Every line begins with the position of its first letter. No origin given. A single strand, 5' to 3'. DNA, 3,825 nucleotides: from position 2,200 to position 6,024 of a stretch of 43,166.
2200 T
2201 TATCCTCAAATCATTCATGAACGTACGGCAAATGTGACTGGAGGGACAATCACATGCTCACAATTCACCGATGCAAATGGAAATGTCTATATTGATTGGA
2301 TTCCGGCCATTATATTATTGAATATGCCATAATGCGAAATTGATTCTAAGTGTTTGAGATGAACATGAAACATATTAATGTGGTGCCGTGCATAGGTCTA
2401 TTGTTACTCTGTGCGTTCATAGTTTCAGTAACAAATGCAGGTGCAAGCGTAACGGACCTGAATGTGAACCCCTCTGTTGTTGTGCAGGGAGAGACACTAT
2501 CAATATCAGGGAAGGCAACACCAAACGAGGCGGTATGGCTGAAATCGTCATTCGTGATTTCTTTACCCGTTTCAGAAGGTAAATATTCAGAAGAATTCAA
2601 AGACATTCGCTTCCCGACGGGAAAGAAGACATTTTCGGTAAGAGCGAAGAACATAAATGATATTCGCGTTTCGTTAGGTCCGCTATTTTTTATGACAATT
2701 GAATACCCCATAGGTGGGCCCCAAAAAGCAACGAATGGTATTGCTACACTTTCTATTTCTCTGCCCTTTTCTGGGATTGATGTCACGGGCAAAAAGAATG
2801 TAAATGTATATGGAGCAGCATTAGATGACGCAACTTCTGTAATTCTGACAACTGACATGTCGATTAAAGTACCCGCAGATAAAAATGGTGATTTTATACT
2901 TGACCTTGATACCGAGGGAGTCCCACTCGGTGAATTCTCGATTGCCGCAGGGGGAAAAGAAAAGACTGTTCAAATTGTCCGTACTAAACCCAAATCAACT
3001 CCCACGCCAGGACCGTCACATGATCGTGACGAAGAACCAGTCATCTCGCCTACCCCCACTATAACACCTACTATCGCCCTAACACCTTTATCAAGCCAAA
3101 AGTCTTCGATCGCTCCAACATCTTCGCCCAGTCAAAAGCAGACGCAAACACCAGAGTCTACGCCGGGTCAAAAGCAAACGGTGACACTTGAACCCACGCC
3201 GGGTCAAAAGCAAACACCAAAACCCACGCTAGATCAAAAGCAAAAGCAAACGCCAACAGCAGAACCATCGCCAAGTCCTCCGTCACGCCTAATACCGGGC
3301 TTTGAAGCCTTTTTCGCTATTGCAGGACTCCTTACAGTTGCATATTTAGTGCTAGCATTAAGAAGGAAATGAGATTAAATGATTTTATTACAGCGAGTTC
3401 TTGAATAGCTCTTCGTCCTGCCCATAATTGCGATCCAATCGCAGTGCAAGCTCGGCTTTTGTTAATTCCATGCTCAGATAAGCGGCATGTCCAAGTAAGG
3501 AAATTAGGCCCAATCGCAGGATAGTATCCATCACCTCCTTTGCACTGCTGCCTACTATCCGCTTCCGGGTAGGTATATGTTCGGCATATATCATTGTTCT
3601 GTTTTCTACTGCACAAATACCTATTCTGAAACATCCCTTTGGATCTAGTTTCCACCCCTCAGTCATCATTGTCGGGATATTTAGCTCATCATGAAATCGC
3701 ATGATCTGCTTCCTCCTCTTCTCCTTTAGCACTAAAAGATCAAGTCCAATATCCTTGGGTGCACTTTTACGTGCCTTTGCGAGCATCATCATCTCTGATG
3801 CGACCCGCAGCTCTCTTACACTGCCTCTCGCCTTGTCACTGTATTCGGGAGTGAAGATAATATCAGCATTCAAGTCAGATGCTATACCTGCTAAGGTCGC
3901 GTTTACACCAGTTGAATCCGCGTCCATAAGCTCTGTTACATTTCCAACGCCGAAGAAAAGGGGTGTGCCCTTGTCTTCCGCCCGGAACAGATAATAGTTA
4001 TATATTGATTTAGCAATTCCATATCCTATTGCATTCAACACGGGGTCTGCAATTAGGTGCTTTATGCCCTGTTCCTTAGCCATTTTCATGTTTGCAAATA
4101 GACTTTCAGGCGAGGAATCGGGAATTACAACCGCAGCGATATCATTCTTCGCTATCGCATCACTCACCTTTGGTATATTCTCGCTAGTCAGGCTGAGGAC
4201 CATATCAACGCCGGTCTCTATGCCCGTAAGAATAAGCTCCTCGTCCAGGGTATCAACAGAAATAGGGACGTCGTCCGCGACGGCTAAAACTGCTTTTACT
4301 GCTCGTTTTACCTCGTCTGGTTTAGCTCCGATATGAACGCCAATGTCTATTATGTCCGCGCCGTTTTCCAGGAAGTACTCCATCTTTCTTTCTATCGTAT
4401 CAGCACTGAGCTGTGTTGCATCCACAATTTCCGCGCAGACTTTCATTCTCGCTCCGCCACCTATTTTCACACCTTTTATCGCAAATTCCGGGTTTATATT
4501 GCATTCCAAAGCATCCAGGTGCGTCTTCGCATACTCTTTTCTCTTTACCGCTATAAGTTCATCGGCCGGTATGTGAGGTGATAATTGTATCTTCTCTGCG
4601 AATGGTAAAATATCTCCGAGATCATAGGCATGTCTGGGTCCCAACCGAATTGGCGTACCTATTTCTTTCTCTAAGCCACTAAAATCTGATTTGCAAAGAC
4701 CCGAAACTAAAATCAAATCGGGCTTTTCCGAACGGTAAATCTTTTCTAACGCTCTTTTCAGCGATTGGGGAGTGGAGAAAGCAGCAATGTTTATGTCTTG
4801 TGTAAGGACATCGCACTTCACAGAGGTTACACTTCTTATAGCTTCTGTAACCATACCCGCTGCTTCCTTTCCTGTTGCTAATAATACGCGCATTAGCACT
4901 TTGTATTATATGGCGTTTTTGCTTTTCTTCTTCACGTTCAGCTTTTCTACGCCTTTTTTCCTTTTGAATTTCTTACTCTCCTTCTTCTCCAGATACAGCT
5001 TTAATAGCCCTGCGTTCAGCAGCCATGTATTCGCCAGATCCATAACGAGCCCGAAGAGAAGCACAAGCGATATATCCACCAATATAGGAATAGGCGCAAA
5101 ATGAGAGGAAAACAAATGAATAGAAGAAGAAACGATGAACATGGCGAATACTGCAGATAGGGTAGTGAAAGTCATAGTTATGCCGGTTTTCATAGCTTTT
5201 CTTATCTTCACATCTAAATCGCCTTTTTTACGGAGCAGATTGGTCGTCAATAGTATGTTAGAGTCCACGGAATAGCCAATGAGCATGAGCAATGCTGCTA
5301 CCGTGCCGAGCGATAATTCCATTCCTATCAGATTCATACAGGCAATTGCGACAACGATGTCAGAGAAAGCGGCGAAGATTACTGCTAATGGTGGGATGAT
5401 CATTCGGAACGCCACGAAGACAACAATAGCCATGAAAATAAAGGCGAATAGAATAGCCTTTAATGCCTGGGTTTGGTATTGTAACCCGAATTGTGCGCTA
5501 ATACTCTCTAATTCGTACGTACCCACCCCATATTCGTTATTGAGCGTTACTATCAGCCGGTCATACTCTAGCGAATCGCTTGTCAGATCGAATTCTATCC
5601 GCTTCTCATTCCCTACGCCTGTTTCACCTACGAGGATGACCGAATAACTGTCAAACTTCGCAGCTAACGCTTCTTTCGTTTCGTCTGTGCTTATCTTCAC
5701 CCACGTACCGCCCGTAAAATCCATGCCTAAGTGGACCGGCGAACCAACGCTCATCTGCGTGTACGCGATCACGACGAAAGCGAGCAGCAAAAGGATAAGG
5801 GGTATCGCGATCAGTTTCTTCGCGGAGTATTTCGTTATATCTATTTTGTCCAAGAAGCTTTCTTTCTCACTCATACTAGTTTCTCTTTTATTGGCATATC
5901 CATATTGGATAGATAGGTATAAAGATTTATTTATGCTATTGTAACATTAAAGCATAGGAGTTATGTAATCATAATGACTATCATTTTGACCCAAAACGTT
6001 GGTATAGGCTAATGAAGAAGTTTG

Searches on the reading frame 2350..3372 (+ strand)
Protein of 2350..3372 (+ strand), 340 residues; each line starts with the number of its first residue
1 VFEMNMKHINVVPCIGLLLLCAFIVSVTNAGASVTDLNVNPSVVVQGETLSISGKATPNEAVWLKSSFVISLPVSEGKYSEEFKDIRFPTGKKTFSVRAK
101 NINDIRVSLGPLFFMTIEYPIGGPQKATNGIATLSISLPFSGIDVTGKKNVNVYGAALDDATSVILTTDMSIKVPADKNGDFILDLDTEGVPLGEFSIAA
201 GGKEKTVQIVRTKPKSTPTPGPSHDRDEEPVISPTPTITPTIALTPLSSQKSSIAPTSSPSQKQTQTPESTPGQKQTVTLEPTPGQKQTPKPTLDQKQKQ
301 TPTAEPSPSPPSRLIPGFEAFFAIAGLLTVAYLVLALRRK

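Call 44: search_protein_families(library=pfam, proteins=[window:2350-3372:+], max_evalue=0.00001)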
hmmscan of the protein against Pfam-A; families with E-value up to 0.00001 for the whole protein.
window:2350-3372:+ (340 aa): 1 family
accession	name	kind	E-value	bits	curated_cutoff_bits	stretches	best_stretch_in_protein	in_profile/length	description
PF18204.6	PGF-CTERM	-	7.9e-07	29.3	18.8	1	315-334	1-20/23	PGF-CTERM motif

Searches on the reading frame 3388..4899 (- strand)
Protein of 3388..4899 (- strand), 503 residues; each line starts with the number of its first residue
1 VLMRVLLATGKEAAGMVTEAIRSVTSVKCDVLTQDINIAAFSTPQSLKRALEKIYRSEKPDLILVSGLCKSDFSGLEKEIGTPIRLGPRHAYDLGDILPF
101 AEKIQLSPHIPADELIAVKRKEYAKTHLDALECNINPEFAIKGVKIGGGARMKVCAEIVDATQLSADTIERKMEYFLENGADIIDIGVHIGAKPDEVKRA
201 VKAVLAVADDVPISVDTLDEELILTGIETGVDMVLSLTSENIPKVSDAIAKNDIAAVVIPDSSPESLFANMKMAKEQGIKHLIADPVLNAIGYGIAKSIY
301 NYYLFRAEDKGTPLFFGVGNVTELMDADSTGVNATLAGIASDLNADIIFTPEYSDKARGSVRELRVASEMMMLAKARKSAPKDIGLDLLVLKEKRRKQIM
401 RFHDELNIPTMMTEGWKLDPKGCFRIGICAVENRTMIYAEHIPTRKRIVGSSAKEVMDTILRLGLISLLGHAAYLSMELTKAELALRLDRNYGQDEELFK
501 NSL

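Call 44: search_protein_families(library=pfam, proteins=[window:3388-4899:-], max_evalue=0.00001)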
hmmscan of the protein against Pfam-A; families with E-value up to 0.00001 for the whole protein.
window:3388-4899:- (503 aa): 3 families
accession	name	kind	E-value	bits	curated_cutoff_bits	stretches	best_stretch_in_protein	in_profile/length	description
PF14251.12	PterinBD-DUF4346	-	1.5e-14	55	29.6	1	418-495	1-86/86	PterinBD-DUF4346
PF00809.28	Pterin_bind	-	1.1e-09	38.8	25.5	1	165-259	19-123/244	Pterin binding enzyme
PF03599.22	CdhD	-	5.2e-07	29.2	24.8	1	181-306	70-196/387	CO dehydrogenase/acetyl-CoA synthase delta subunit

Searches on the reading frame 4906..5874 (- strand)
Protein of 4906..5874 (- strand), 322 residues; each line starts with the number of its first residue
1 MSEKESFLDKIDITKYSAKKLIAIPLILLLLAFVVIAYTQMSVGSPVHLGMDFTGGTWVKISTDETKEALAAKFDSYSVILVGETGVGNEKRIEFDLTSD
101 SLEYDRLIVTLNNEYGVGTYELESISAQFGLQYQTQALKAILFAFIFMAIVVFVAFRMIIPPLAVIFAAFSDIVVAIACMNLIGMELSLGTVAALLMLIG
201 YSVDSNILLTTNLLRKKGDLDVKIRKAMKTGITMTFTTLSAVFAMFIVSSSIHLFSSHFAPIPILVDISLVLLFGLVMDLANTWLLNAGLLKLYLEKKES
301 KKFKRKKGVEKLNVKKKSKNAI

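Call 44: search_protein_families(library=pfam, proteins=[window:4906-5874:-], max_evalue=0.00001)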
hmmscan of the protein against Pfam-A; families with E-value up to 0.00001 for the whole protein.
window:4906-5874:- (322 aa): 1 family
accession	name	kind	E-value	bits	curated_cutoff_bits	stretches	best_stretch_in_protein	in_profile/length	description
PF02355.23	SecD_SecF_C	-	6.6e-31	107.6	20.5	1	119-296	15-188/189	Protein export membrane protein SecD/SecF, C-terminal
